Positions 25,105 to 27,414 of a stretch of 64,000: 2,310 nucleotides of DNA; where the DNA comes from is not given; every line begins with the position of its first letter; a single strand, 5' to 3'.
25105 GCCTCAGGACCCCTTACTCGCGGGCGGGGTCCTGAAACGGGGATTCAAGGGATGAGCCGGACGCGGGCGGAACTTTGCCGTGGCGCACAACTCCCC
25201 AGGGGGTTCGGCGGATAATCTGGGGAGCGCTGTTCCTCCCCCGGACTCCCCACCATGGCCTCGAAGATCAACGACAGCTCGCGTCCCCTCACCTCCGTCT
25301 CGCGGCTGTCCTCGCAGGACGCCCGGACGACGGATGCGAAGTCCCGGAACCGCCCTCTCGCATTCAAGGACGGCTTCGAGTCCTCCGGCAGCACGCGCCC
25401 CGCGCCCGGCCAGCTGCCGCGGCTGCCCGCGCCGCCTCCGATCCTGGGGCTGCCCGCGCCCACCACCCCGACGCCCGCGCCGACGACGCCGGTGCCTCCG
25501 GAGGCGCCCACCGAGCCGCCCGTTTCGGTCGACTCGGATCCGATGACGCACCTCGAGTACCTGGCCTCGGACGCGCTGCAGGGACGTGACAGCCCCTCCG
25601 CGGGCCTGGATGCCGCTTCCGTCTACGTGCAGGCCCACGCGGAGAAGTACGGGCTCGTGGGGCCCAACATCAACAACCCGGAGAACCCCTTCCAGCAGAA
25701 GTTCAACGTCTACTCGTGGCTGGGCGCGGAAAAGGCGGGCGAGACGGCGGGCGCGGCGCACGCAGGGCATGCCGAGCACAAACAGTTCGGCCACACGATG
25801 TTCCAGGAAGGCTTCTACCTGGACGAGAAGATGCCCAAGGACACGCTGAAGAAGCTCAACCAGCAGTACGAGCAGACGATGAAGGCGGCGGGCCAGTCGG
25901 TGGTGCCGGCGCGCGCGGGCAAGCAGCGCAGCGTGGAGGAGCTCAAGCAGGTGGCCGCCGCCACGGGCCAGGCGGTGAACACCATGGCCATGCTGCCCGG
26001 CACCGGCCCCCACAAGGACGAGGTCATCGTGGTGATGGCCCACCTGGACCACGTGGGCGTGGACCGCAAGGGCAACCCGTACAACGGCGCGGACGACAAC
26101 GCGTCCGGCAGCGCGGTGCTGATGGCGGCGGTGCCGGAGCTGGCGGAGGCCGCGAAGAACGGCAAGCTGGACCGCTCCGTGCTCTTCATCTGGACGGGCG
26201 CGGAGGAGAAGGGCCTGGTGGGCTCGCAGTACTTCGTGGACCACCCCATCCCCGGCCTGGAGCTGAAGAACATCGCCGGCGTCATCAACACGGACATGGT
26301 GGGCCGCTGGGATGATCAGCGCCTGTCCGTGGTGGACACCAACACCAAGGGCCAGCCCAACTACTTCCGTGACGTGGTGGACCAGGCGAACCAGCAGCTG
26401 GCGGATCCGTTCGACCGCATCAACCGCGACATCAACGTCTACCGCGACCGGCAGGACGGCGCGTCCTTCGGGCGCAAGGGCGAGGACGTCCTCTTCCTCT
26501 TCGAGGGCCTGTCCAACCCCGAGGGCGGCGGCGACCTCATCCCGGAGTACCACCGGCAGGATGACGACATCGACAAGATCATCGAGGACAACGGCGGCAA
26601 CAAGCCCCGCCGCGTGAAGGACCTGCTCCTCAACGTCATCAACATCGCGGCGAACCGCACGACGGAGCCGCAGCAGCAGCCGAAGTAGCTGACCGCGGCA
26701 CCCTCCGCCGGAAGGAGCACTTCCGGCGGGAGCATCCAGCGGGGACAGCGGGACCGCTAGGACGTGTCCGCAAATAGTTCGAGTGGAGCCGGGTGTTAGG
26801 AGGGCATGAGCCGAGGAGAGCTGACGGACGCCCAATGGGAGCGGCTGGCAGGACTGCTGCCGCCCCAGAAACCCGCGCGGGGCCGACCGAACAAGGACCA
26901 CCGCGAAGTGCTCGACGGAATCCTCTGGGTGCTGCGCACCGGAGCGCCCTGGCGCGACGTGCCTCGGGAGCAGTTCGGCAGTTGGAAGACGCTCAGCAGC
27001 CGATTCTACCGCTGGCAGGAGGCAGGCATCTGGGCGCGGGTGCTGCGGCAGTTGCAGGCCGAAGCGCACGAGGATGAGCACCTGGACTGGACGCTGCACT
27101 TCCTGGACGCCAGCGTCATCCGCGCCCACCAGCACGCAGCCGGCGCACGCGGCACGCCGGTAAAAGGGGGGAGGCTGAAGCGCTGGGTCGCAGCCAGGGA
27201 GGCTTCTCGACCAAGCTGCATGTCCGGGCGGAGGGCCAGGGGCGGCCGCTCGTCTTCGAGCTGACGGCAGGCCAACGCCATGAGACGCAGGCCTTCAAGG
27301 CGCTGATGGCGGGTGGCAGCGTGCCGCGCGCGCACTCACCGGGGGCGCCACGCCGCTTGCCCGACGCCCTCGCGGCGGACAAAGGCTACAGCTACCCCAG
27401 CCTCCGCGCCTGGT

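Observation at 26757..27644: IS5-family element inserted exactly at the stop codon of a desaturase gene, flanked by a CTAG duplication; orfA/orfB -1 frameshift at A4G6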

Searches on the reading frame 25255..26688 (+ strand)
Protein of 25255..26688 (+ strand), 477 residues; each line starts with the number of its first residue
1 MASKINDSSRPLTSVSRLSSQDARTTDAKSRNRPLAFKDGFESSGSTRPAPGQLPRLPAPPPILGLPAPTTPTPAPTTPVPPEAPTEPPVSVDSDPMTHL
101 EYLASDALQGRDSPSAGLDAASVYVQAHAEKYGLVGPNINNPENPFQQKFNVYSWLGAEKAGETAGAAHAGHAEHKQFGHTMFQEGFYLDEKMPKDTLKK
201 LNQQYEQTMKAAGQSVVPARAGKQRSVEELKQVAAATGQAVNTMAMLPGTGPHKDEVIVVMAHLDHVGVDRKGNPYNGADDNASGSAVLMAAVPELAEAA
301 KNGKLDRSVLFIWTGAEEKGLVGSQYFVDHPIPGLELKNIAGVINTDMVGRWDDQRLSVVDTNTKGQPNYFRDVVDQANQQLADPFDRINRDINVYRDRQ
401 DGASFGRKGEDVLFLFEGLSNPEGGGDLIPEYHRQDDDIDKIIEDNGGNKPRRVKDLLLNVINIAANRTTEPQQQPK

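Call 8: search_protein_families(library=pfam, proteins=[window:25255-26688:+], max_evalue=0.01)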
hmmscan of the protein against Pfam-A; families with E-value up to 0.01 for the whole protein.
window:25255-26688:+ (477 aa): 3 families
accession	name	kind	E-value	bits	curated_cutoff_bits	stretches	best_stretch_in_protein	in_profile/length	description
PF04389.22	Peptidase_M28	-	5.7e-35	121.2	21.3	1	242-444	1-179/193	Peptidase family M28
PF05450.20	Nicastrin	-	2.1e-05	24.6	25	1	257-389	2-138/218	Nicastrin large lobe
PF01546.33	Peptidase_M20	-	8.5e-05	23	24.6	1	278-342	32-94/206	Peptidase family M20/M25/M40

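Call 9: search_protein_families(library=ncbifam, proteins=[window:25255-26688:+], max_evalue=0.01)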
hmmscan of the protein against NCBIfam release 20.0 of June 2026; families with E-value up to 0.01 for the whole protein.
window:25255-26688:+ (477 aa): 3 families
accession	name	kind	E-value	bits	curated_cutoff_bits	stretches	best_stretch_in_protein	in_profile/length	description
NF045908.1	AminopepLapALeg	equivalog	1.3e-10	40.7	600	1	256-351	205-291/396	aminopeptidase LapA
NF007568.0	PRK10199.1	equivalog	7.5e-06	25.4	298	1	254-348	108-205/346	aminopeptidase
TIGR01883.1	PepT-like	hypoth_equivalog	0.0092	15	274.25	0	269-328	89-144/361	peptidase T-like protein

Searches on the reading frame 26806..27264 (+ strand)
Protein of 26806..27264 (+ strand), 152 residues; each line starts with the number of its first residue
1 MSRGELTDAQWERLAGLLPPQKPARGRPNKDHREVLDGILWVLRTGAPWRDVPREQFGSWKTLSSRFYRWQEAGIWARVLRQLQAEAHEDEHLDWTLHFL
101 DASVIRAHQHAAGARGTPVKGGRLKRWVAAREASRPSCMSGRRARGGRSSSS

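Call 10: find_encoding_contigs(protein=window:26806-27264:+, flank=3000, max_places=10)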
Protein window:26806-27264:+ (152 aa): 1 contig read that carries it; 1 place shown.
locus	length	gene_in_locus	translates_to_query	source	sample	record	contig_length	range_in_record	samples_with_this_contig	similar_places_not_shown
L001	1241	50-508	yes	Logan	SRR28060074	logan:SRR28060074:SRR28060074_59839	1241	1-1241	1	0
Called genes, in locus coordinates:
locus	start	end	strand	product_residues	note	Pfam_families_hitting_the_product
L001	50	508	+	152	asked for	PF13340:DUF4096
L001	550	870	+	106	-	PF01609:DDE_Tnp_1, PF13586:DDE_Tnp_1_2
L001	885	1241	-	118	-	?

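Call 33: list_cluster_members(proteins=[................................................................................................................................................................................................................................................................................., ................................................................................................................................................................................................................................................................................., window:26806-27261:+])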
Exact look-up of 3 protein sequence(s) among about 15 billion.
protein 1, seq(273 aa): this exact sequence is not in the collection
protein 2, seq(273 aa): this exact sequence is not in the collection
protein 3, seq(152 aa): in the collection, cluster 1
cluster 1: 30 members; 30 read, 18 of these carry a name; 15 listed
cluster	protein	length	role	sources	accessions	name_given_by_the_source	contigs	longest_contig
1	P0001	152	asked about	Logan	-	-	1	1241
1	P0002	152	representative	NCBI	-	-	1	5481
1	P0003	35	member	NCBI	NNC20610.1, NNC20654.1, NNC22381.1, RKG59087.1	transposase, partial [Corallococcus exiguus]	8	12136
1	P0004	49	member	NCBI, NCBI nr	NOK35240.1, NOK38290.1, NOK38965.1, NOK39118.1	transposase, partial [Corallococcus exercitus] | transposase [Corallococcus exercitus]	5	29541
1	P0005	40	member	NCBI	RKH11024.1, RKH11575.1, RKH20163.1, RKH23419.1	IS5/IS1182 family transposase, partial [Corallococcus sp. CA041A]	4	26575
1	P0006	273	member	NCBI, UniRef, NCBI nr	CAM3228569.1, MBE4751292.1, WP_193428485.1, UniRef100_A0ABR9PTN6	IS5 family transposase [Corallococcus sp. ZKHCc1 1396] | IS5 family transposase n=3 Tax=Corallococcus TaxID=83461 RepID=A0ABR9PTN6_9BACT | IS5 family transposase [Corallococcus soli]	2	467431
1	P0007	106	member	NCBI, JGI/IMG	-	transposase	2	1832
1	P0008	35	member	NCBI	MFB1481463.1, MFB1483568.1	IS5/IS1182 family transposase, partial [Corallococcus sp. RDP092CA]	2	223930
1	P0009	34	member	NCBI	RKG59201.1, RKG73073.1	IS5/IS1182 family transposase, partial [Corallococcus exercitus]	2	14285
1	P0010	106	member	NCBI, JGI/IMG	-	transposase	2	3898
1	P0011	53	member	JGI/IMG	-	transposase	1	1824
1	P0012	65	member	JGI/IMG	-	transposase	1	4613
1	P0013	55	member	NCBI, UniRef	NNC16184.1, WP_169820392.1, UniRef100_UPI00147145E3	transposase, partial [Corallococcus exiguus] | transposase n=1 Tax=Corallococcus exiguus TaxID=83462 RepID=UPI00147145E3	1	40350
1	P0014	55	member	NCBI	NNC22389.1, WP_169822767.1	transposase, partial [Corallococcus exiguus]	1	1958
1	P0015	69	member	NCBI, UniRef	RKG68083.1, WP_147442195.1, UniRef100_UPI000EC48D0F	IS5/IS1182 family transposase, partial [Corallococcus exercitus] | transposase n=1 Tax=Corallococcus exercitus TaxID=2316736 RepID=UPI000EC48D0F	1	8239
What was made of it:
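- Tried and rejected: (5) An exact look-up of the two possible fusion proteins (...VKRGEAE... and ...VKGGEAE...) found neither in the protein collection (call 33).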

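Call 35: find_encoding_contigs(protein=P0006, flank=1500, max_places=4)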
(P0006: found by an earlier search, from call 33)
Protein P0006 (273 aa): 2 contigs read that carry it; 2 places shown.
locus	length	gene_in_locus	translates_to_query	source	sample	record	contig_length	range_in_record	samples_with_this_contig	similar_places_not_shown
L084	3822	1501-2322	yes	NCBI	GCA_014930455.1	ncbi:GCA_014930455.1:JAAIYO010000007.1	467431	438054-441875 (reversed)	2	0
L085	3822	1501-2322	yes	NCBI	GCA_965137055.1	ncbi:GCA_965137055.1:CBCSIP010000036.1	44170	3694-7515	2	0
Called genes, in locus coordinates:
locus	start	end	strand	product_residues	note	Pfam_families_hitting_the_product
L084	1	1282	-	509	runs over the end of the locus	PF00069:Pkinase, PF03109:ABC1 (faint), PF07714:PK_Tyr_Ser-Thr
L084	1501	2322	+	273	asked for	PF13340:DUF4096, PF01609:DDE_Tnp_1, PF13586:DDE_Tnp_1_2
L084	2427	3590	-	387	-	PF00069:Pkinase, PF03109:ABC1 (faint), PF07714:PK_Tyr_Ser-Thr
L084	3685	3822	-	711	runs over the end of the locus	PF00069:Pkinase, PF07714:PK_Tyr_Ser-Thr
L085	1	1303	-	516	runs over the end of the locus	PF00069:Pkinase, PF03109:ABC1 (faint), PF07714:PK_Tyr_Ser-Thr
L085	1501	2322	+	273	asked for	PF13340:DUF4096, PF01609:DDE_Tnp_1, PF13586:DDE_Tnp_1_2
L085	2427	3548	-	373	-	PF00069:Pkinase, PF03109:ABC1 (faint), PF07714:PK_Tyr_Ser-Thr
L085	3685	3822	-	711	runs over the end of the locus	PF00069:Pkinase, PF07714:PK_Tyr_Ser-Thr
